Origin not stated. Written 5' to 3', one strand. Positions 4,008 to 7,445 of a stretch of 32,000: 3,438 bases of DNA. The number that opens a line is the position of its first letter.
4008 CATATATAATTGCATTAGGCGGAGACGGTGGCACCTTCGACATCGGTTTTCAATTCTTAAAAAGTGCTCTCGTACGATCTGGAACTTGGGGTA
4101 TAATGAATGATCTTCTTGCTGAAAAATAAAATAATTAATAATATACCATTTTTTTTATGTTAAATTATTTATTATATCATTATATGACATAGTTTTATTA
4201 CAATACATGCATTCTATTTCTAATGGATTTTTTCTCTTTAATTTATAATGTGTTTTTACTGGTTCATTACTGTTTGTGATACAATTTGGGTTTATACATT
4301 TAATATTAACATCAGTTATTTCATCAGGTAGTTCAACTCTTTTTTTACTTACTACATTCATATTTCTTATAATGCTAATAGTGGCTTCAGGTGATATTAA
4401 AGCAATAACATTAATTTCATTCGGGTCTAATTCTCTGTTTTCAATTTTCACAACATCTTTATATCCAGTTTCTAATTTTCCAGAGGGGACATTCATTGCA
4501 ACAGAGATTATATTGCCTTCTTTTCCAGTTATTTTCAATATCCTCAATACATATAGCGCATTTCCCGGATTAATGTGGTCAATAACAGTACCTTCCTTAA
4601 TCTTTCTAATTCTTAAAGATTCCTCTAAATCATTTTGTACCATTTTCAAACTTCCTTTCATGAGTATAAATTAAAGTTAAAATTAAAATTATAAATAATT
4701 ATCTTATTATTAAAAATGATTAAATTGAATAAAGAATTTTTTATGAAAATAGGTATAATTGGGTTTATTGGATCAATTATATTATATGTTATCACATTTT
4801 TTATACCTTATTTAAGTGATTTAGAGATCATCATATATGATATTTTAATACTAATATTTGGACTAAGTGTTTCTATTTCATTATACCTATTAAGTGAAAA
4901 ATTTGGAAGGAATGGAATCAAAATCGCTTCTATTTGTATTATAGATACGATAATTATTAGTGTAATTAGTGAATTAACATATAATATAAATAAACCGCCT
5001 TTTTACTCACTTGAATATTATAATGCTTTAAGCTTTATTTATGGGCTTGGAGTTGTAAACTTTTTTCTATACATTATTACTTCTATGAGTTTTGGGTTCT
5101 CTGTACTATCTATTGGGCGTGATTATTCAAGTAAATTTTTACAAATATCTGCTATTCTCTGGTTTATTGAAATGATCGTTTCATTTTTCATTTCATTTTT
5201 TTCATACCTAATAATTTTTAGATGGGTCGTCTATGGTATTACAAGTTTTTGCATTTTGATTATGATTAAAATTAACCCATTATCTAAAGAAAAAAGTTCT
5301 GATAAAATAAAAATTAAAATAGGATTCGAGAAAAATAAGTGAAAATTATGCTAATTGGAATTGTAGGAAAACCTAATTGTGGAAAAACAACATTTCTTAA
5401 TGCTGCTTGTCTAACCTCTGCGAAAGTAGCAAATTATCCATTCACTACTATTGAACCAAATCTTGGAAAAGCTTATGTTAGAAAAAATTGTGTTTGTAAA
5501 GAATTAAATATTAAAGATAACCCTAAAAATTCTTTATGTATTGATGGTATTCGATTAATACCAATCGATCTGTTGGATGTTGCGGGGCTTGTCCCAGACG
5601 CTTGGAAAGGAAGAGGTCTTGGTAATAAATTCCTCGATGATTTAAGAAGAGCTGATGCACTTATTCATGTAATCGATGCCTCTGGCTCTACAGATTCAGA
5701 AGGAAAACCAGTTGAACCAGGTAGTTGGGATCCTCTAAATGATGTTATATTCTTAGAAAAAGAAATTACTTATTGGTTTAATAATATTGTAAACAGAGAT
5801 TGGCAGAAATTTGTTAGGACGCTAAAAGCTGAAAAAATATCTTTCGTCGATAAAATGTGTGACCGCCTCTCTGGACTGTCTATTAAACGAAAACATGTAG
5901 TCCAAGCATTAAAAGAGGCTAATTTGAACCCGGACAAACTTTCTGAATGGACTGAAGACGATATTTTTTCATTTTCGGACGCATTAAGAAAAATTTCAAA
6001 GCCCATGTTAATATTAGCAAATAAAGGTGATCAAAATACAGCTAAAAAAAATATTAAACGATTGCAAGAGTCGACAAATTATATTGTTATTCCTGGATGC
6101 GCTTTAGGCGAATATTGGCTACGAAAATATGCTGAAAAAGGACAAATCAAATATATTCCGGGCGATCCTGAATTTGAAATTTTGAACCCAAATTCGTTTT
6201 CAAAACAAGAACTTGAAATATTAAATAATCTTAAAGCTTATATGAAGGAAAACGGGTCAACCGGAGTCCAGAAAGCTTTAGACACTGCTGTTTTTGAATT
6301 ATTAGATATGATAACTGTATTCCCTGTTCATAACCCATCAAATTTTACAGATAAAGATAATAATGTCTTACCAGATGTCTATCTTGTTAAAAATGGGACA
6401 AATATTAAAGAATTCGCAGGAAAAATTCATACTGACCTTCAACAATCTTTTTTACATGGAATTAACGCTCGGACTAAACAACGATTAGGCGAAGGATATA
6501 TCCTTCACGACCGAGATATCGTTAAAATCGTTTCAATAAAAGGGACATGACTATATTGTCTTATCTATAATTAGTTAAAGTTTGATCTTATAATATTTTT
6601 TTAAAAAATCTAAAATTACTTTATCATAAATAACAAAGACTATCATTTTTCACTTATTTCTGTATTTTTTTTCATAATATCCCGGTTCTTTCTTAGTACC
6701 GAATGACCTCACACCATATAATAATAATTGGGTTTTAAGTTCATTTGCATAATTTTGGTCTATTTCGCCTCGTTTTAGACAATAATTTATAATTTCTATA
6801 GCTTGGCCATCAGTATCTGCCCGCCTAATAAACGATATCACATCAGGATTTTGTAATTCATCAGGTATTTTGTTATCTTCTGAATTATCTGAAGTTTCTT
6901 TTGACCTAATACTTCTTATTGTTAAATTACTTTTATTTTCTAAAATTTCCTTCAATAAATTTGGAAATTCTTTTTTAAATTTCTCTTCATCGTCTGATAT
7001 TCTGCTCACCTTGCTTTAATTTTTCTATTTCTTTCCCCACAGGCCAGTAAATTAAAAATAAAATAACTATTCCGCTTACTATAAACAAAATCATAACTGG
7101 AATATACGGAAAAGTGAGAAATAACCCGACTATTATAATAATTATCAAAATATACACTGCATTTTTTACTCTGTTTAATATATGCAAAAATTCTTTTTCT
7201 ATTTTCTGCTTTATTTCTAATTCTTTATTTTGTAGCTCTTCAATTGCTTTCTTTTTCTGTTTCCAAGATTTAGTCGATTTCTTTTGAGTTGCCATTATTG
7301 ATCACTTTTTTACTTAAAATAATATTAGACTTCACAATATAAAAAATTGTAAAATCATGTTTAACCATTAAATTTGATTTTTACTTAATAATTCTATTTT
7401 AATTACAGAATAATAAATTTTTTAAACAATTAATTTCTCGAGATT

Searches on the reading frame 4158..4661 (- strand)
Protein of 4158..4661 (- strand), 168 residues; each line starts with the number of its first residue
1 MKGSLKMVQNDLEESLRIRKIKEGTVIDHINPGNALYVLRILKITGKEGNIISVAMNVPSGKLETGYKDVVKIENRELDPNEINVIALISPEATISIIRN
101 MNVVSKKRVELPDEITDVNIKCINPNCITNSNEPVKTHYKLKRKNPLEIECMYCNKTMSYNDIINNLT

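Call 40: search_protein_families(library=pfam, proteins=[window:4158-4661:-], max_evalue=0.0001)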
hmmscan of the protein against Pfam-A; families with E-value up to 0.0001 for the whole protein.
window:4158-4661:- (168 aa): 2 families
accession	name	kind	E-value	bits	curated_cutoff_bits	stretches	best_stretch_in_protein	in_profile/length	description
PF01948.23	PyrI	-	1e-29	103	25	1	16-110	1-93/93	Aspartate carbamoyltransferase regulatory chain, allosteric domain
PF02748.20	PyrI_C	-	2.9e-14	53.1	23.4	1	114-163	1-48/48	Aspartate carbamoyltransferase regulatory chain, metal binding domain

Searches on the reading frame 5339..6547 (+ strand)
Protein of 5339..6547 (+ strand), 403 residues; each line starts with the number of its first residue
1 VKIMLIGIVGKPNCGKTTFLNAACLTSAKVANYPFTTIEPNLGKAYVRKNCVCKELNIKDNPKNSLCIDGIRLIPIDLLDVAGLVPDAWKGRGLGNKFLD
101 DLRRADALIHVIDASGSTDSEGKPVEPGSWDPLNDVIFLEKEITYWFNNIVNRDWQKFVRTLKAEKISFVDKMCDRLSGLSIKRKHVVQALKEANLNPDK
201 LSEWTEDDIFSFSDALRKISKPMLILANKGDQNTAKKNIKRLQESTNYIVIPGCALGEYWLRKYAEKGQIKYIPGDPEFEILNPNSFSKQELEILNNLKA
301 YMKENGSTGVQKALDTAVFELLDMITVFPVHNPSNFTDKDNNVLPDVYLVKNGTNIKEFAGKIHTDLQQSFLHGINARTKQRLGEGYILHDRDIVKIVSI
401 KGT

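Call 10: search_protein_families(library=pfam, proteins=[window:5339-6547:+], max_evalue=0.01)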
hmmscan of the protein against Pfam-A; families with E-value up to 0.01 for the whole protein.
window:5339-6547:+ (403 aa): 6 families
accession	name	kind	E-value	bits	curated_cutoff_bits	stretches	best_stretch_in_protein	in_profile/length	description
PF08438.16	YGR210-like_G4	-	5.8e-30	104.3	24.7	1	227-332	2-108/108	Obg-like GTPase YGR210-like, G4 motif-containing domain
PF01926.29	MMR_HSR1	-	3.1e-18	66.4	21.9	1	6-116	2-87/113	50S ribosome-binding GTPase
PF02421.24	FeoB_N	-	8.8e-09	35.5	27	1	6-49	3-46/156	Ferrous iron transport protein B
PF02824.27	TGS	-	4.4e-07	30.3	22.2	1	344-398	5-59/60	TGS domain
PF06071.19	YchF-GTPase_C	-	0.00049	20.6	27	0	349-373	16-40/84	Protein of unknown function (DUF933)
PF19993.5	DO-GTPase2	-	0.0015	18.7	27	1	5-25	2-22/226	Double-GTPase 2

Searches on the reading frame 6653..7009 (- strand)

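Call 10: search_protein_families(library=pfam, proteins=[window:6653-7009:-], max_evalue=0.01)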
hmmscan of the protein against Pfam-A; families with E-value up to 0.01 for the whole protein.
window:6653-7009:- (119 aa): 1 family
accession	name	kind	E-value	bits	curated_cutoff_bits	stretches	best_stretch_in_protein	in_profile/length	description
PF09868.14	DUF2095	-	2.2e-24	86.3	25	1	7-116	16-127/129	Uncharacterized protein conserved in archaea (DUF2095)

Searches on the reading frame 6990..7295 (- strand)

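Call 10: search_protein_families(library=pfam, proteins=[window:6990-7295:-], max_evalue=0.01)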
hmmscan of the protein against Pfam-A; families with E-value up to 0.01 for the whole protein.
window:6990-7295:- (102 aa): 2 families
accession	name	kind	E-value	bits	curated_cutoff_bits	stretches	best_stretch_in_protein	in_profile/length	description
PF20990.2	DUF2207_C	-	0.00015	22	33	1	5-81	105-185/247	Predicted membrane protein (DUF2207) C-terminal domain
PF06687.17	SUR7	-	0.0053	16.9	29.6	1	22-82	81-143/201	SUR7/PalI family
